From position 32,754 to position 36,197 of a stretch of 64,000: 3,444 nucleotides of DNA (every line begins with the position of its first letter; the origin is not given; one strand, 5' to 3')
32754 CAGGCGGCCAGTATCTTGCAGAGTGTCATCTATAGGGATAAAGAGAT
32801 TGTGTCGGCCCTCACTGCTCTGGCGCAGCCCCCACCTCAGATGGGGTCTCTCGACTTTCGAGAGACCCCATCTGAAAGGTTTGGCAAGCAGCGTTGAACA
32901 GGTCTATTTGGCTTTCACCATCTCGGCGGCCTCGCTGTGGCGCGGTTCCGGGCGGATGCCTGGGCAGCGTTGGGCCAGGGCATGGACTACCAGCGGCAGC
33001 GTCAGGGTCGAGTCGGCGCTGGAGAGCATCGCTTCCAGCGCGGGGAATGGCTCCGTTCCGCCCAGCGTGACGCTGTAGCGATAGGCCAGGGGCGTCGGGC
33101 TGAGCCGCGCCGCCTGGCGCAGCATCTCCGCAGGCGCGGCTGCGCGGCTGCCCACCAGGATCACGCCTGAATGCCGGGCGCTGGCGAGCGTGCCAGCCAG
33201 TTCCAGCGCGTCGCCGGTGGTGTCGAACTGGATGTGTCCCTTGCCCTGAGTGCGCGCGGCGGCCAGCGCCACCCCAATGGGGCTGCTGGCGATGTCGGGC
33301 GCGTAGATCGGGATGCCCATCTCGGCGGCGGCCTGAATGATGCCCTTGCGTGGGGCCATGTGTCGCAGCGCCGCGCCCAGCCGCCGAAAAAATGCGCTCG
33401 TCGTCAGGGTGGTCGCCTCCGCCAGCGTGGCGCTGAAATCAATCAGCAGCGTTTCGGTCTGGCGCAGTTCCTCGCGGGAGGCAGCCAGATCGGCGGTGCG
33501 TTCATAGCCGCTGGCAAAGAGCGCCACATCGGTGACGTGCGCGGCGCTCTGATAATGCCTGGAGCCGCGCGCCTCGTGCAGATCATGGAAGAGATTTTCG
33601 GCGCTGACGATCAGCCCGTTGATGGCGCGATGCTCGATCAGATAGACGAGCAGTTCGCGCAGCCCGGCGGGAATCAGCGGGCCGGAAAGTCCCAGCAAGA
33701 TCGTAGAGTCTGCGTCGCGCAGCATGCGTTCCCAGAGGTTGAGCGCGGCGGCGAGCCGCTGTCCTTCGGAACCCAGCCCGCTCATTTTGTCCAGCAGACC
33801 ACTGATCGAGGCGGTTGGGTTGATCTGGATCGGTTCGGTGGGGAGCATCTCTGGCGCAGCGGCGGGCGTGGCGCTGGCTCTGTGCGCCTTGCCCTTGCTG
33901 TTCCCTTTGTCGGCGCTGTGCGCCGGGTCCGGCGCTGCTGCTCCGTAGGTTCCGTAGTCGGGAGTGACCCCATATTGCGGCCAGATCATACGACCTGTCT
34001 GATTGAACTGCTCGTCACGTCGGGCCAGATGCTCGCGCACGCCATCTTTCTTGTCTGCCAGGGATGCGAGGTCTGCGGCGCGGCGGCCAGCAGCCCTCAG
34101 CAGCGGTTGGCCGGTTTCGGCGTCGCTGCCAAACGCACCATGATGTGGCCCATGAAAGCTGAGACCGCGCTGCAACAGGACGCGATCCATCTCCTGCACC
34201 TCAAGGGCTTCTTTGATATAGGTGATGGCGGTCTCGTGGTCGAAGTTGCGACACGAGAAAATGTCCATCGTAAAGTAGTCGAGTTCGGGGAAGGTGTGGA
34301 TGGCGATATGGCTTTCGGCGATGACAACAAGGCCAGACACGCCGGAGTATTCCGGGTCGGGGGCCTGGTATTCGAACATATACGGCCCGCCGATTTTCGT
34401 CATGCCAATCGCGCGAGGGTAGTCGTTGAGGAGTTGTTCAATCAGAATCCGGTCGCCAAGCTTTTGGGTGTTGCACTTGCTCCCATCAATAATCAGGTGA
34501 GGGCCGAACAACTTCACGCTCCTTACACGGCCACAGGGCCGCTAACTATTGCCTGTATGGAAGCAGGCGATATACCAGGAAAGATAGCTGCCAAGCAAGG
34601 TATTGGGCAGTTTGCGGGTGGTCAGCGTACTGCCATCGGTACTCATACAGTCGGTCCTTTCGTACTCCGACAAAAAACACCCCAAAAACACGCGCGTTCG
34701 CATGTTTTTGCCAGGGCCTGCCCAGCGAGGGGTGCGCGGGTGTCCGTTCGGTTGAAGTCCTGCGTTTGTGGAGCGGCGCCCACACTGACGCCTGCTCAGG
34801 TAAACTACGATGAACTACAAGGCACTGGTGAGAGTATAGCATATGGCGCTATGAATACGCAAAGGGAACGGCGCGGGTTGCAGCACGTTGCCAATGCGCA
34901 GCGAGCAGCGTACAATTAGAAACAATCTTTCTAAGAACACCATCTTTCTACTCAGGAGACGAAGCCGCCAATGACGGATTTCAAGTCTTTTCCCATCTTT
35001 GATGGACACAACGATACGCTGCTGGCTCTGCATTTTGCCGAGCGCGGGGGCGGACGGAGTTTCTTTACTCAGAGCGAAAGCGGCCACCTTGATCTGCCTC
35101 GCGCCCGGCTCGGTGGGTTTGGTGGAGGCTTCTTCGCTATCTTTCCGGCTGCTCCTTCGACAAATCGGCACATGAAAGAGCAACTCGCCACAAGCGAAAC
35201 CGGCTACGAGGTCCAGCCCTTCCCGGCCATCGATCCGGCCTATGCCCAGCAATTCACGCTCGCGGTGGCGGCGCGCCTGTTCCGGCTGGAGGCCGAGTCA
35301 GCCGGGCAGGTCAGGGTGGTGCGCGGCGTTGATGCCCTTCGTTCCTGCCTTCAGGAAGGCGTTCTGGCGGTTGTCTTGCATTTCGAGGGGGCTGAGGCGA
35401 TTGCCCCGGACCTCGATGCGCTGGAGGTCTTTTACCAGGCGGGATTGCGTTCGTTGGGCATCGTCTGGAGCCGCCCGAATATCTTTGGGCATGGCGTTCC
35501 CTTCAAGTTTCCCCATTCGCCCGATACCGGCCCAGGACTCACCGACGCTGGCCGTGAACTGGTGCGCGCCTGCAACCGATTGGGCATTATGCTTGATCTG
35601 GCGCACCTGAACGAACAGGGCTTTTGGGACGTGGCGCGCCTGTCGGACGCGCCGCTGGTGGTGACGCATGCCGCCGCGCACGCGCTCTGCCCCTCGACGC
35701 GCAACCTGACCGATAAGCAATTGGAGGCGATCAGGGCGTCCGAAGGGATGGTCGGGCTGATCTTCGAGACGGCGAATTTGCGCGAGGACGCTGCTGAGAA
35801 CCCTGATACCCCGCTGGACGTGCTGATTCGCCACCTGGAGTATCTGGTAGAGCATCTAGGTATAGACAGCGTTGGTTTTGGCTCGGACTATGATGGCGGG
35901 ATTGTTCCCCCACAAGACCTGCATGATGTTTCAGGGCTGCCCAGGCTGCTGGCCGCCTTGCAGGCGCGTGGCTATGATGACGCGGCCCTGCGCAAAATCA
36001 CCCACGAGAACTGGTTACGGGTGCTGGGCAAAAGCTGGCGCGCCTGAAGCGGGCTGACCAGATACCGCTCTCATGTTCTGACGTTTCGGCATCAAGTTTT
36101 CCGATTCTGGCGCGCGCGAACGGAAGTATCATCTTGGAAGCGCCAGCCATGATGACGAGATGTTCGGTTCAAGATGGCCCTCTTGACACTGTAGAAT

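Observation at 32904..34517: Single-ORF fusion of a pyruvoyl AdoMetDC/SpeD-like decarboxylase and a deoxyhypusine-synthase-like domain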

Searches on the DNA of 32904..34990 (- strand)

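Call 81: search_rna_families(source=window, start=34480, end=34990, threshold=evalue, max_evalue=10)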
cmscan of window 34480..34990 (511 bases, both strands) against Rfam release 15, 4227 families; matches with E-value up to 10: 1.
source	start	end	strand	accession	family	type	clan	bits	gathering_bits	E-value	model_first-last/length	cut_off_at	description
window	34544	34634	-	RF02537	TarA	Gene; sRNA;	-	14.8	80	8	1-99/99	no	Vibrio ToxT activated RNA TarA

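Call 86: search_rna_families(sources=[L102, L128, L006, L001], threshold=gathering)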
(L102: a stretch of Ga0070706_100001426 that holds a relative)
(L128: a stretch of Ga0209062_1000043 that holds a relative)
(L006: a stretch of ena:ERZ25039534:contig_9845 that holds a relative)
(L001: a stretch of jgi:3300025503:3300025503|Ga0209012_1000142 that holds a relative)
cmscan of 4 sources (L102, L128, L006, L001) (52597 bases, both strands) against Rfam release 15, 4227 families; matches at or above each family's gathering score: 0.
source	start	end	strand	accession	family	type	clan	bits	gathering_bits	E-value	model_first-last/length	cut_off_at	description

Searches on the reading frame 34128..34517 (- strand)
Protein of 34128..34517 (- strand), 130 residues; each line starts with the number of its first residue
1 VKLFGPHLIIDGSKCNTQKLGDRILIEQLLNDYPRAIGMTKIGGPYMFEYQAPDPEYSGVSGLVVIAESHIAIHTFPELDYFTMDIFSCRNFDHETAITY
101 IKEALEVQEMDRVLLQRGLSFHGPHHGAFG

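Call 37: search_protein_representatives(protein=window:34128-34517:-)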
Query: 130 residues. Proteins with E-value up to 0.001 (for the whole library): 4316; up to 1e-10: 658; up to 1e-30: 11. The best 150 are listed.
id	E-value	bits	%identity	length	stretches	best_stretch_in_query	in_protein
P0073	5.2e-68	243.3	83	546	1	3-129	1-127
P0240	2.3e-67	241.2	81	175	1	3-130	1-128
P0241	2.6e-67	241.0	82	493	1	3-130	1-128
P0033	4.0e-67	240.4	81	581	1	1-129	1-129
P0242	5.1e-62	223.9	75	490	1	3-129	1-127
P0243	8.4e-56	203.8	85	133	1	3-105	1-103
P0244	1.1e-49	184.0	85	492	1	33-130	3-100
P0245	2.3e-46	173.2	84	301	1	39-129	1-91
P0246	2.4e-46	173.2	84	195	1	39-129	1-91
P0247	1.5e-39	151.2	80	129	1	47-130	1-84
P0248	2.4e-31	124.7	82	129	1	53-123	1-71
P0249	1.8e-30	121.9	47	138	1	4-121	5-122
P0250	2.4e-28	114.9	48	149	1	4-122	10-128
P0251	1.3e-27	112.6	48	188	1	4-123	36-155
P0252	1.3e-27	112.5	47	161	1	4-125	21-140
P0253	2.5e-27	111.7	46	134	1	2-121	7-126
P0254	4.9e-27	110.7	45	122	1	3-121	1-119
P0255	7.4e-27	110.2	44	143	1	7-122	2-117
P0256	8.0e-27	110.0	45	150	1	2-121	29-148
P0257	1.6e-26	109.0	46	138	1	3-121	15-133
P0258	9.1e-26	106.6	44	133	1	4-121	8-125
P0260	5.3e-25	104.1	43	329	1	4-119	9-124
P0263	9.9e-25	103.3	45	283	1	3-121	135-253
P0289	1.6e-22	96.1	43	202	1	4-121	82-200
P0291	2.1e-22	95.8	40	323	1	4-122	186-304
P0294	3.0e-22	95.2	43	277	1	4-122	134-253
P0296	4.7e-22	94.6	42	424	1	3-121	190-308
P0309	2.6e-21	92.2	42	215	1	4-119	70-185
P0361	1.9e-19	86.1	37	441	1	5-120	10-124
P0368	3.4e-19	85.4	43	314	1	3-105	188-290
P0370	4.1e-19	85.1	42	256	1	2-121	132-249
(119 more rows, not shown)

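Call 38: list_cluster_members(proteins=[P0249, P0250, P0251, P0252, P0253, P0254, P0255, P0256, P0257, P0258])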
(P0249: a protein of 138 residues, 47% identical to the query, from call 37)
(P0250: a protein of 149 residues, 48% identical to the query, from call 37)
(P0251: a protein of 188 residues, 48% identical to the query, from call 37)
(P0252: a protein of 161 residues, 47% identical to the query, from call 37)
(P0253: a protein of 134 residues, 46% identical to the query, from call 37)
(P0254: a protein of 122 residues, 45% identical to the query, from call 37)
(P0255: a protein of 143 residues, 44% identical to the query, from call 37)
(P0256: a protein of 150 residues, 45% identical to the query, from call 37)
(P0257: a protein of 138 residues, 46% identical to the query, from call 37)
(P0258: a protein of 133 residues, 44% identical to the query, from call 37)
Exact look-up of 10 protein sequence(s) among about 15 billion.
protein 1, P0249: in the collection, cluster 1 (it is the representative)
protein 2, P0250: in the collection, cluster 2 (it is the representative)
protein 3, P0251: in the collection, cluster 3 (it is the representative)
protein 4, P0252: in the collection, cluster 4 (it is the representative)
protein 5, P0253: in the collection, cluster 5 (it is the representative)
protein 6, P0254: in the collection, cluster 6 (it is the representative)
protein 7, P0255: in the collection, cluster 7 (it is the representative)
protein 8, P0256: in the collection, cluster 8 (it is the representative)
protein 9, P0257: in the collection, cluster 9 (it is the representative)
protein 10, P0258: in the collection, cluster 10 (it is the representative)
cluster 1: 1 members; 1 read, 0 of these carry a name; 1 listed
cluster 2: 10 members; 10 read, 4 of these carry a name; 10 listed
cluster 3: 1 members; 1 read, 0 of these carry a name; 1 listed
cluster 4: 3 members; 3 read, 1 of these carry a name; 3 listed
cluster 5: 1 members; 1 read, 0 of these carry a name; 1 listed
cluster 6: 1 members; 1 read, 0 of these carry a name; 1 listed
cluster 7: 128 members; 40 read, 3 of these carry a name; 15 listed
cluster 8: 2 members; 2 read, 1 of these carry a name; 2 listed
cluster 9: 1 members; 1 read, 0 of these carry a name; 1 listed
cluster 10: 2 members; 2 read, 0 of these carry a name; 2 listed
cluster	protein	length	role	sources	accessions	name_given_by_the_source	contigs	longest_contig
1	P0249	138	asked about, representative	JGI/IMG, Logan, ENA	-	-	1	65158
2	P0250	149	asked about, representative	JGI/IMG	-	S-adenosylmethionine decarboxylase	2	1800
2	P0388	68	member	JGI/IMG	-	S-adenosylmethionine decarboxylase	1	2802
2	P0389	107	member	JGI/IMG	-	S-adenosylmethionine decarboxylase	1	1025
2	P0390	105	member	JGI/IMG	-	S-adenosylmethionine decarboxylase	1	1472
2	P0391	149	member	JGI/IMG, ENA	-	-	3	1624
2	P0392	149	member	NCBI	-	-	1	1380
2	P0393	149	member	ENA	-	-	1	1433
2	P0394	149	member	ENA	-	-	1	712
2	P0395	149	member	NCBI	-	-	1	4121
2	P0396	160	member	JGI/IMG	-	-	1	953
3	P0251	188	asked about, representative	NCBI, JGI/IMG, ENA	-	-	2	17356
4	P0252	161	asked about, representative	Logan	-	-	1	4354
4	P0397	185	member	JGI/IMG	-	S-adenosylmethionine decarboxylase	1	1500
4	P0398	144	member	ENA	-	-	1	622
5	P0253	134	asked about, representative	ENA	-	-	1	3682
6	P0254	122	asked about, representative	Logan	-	-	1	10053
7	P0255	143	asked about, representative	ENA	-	-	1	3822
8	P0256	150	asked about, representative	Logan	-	-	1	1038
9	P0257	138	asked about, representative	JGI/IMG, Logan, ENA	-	-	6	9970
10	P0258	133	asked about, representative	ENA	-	-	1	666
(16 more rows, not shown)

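Call 58: search_dna_similar(query=window:34149-34517:-, collection=phages, mode=protein, max_rows=25, max_evalue=0.00001)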
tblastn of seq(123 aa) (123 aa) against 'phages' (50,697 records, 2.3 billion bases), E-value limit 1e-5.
Records with a match: 42; places in all: 43; records where one place covers at least 80% of the query: 33.
Best place of each record, by identity: <60% 42.
By first word of the organism name: Synechococcus 16; Cyanophage 14; Prochlorococcus 6; uncultured 2; Bacillus 2; Microcystis 1; Bacteriophage 1.
By host as written in the record: Synechococcus 8; - 4; Synechococcus sp. 4; Prochlorococcus sp. NATL2A 4; Synechococcus sp. WH8102 3; Synechococcus sp. WH 8102 2; Synechococcus sp. WH8101 2; Synechococcus sp. WH7803 2; and 8 more.
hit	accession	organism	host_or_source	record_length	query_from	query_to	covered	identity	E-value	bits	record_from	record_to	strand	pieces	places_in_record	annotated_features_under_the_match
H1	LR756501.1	uncultured phage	metagenomic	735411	4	121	96%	49.2%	5e-29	115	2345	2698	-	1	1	record has no annotation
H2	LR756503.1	uncultured phage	metagenomic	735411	4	121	96%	49.2%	5e-29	115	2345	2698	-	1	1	record has no annotation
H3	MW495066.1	Microcystis phage MaAM05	Microcystis sp. SG03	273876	4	121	96%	45.8%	1e-29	117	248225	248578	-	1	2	speH_1: S-adenosylmethionine decarboxylase proenzyme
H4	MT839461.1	Bacteriophage sp.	human fecal samples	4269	4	118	93%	35.3%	7e-11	63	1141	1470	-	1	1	record has no annotation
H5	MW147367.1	Synechococcus phage S-H9-2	Synechococcus sp. WH 8102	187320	5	118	93%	34.2%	5e-12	67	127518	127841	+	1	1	S-adenosylmethionine decarboxylase proenzyme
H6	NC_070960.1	Synechococcus phage S-H9-2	Synechococcus sp. WH 8102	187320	5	118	93%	34.2%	5e-12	67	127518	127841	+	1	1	S-adenosylmethionine decarboxylase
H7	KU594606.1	Cyanophage S-RIM32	Synechococcus sp.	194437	2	117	94%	31.9%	2e-9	59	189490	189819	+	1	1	S-adenosylmethionine decarboxylase proenzyme | hypothetical protein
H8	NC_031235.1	Cyanophage S-RIM32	Synechococcus sp.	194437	2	117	94%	31.9%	2e-9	59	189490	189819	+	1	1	S-adenosylmethionine decarboxylase | hypothetical protein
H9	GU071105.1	Prochlorococcus phage Syn1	Synechococcus sp. WH8101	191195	3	109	87%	33.6%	3e-10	62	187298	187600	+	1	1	speD: SpeD | hypothetical protein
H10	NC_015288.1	Prochlorococcus phage Syn1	Synechococcus sp. WH8101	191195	3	109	87%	33.6%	3e-10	62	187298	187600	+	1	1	speD: S-adenosylmethionine decarboxylase | hypothetical protein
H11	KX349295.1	Cyanophage S-RIM44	Synechococcus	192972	3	109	87%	33.6%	3e-10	62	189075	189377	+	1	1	S-adenosylmethionine decarboxylase proenzyme | hypothetical protein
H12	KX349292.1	Cyanophage S-RIM44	Synechococcus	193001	3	109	87%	33.6%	3e-10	62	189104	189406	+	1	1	S-adenosylmethionine decarboxylase proenzyme | hypothetical protein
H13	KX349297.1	Cyanophage S-RIM44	Synechococcus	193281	3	109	87%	33.6%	3e-10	62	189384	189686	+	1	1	S-adenosylmethionine decarboxylase proenzyme | hypothetical protein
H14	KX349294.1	Cyanophage S-RIM44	Synechococcus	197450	3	109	87%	33.6%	3e-10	61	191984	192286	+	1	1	S-adenosylmethionine decarboxylase proenzyme | hypothetical protein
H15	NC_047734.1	Cyanophage S-RIM44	Synechococcus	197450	3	109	87%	33.6%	3e-10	61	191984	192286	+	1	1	S-adenosylmethionine decarboxylase | hypothetical protein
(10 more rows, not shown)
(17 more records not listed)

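Call 61: get_annotated_region(hit=H3, flank=4000)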
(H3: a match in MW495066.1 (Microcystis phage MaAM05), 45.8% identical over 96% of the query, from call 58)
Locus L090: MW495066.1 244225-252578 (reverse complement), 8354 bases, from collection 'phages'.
description: Microcystis phage MaAM05, complete genome.
organism: Microcystis phage MaAM05 (NCBI taxid 2812902)
taxonomy: Viruses; Duplodnaviria; Heunggongvirae; Uroviricota; Caudoviricetes
host: Microcystis sp. SG03; source: hospital wastewater; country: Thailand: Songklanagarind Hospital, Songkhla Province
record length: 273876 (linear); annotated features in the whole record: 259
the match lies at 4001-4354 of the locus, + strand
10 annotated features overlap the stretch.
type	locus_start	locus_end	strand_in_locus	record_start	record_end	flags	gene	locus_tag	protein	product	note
CDS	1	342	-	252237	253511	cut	guaD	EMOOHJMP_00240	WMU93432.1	guanine deaminase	-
CDS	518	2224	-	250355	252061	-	-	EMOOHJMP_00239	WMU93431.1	hypothetical protein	-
CDS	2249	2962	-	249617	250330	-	rgtE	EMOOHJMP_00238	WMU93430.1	dodecaprenyl-phosphate galacturonate synthase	-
CDS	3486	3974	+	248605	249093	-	speH_2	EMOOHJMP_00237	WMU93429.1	S-adenosylmethionine decarboxylase proenzyme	-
CDS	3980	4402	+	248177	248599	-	speH_1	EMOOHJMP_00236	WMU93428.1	S-adenosylmethionine decarboxylase proenzyme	-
CDS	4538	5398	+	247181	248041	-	speE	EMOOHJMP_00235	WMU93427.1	polyamine aminopropyltransferase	-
CDS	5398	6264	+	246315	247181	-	speB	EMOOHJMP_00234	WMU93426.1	agmatinase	-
CDS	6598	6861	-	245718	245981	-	-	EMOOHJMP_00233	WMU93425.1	hypothetical protein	-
CDS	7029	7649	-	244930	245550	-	-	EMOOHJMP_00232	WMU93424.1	hypothetical protein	-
CDS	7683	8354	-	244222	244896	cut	-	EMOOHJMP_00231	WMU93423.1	hypothetical protein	-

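Call 89: search_protein_families(library=pfam, proteins=[P0260, P0263, P0291, P0296, P0361, P0368, P0294, P0370, P0289, P0309], max_evalue=0.001)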
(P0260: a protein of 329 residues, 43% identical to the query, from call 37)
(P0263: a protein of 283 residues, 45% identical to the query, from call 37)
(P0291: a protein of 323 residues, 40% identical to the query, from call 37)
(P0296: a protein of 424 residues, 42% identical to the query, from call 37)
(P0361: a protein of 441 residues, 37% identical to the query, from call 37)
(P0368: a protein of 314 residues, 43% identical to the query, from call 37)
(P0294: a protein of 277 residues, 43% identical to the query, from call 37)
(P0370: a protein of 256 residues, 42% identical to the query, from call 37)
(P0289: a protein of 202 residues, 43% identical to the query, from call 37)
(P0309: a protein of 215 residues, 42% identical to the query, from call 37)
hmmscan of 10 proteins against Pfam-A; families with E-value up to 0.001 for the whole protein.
P0260 (329 aa): 2 families
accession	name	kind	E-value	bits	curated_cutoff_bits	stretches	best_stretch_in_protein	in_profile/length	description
PF01916.23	DS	-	6.2e-66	223.1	27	1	150-328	1-177/288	Deoxyhypusine synthase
PF02675.21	AdoMet_dc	-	9.8e-31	106.7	25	1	12-123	1-107/107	S-adenosylmethionine decarboxylase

P0263 (283 aa): 1 family
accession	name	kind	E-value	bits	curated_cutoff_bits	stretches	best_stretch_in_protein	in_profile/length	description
PF02675.21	AdoMet_dc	-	1.5e-28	99.7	25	1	139-250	1-107/107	S-adenosylmethionine decarboxylase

P0291 (323 aa): 1 family
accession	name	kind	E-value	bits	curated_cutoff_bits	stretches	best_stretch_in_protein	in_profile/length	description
PF02675.21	AdoMet_dc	-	5.1e-23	81.9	25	1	190-300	2-107/107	S-adenosylmethionine decarboxylase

P0296 (424 aa): 1 family
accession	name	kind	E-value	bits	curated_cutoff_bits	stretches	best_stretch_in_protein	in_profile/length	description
PF02675.21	AdoMet_dc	-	1.9e-24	86.5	25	1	196-305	3-107/107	S-adenosylmethionine decarboxylase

P0361 (441 aa): 2 families
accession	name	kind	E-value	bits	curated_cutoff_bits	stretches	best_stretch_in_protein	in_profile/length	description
PF01916.23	DS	-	1.2e-108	363.2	27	1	150-433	2-285/288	Deoxyhypusine synthase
PF02675.21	AdoMet_dc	-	4e-25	88.7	25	1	13-122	2-107/107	S-adenosylmethionine decarboxylase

P0368 (314 aa): 1 family
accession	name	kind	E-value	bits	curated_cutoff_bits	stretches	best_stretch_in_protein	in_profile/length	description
PF02675.21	AdoMet_dc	-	6.2e-24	84.8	25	1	194-300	3-104/107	S-adenosylmethionine decarboxylase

P0294 (277 aa): 1 family
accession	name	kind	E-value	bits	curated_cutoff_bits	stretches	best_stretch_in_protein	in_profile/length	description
PF02675.21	AdoMet_dc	-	4.7e-20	72.4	25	1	137-249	1-107/107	S-adenosylmethionine decarboxylase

P0370 (256 aa): 1 family
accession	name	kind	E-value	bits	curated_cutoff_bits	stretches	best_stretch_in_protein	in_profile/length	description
PF02675.21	AdoMet_dc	-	6.6e-23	81.5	25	1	137-246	1-107/107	S-adenosylmethionine decarboxylase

P0289 (202 aa): 1 family
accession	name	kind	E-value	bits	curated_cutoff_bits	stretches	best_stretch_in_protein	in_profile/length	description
PF02675.21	AdoMet_dc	-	4.1e-25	88.6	25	1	85-197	1-107/107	S-adenosylmethionine decarboxylase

P0309 (215 aa): 1 family
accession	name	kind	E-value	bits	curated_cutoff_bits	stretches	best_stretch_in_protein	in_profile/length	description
PF02675.21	AdoMet_dc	-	1.3e-24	87.1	25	1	73-184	1-107/107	S-adenosylmethionine decarboxylase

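Call 91: list_cluster_members(proteins=[P0361, P0260, P0034, P0033])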
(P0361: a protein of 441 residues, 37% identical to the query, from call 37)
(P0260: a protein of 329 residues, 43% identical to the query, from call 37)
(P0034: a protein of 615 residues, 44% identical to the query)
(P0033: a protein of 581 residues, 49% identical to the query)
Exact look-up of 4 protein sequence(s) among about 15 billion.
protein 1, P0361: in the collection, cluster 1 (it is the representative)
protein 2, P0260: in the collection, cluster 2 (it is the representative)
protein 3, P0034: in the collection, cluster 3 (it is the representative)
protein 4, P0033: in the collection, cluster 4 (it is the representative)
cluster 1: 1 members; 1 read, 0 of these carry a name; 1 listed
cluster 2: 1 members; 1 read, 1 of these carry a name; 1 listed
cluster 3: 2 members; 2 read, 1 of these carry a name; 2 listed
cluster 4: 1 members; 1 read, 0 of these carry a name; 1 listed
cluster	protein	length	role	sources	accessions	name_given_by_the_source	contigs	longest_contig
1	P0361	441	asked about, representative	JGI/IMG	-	-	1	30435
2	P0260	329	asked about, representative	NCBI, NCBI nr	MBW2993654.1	adenosylmethionine decarboxylase, partial [Candidatus Woesearchaeota archaeon] | adenosylmethionine decarboxylase [Candidatus Woesearchaeota archaeon]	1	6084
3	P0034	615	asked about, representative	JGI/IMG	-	deoxyhypusine synthase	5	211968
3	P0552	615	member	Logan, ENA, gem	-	-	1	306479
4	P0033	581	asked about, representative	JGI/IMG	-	-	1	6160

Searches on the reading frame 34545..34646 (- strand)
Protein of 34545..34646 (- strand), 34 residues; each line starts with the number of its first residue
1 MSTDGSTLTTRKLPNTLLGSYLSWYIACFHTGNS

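Call 78: search_protein_families(library=ncbifam, proteins=[window:34545-34646:-], max_evalue=10)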
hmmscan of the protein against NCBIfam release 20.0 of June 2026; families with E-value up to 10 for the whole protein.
seq(34 aa): 0 families

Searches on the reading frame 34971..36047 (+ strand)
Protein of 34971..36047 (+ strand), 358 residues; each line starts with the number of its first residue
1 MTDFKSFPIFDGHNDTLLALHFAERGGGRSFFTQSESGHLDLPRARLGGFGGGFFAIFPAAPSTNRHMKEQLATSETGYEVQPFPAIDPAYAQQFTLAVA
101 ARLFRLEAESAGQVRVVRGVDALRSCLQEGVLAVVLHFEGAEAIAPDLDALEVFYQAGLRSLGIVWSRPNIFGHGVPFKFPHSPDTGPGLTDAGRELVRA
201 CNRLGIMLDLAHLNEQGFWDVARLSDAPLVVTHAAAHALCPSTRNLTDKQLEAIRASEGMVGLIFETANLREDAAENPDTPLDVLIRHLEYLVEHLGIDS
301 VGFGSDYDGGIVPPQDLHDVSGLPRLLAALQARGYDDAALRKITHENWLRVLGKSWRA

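Call 18: search_protein_families(library=pfam, proteins=[window:34971-36047:+], max_evalue=0.001)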
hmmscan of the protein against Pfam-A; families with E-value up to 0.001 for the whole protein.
window:34971-36047:+ (358 aa): 2 families
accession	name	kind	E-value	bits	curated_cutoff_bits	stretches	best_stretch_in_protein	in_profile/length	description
PF01244.27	Peptidase_M19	-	9.9e-92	307.9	26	1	5-353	4-318/319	Membrane dipeptidase (Peptidase family M19)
PF04909.20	Amidohydro_2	-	0.00083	19.6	26.4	0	176-353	112-288/289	Amidohydrolase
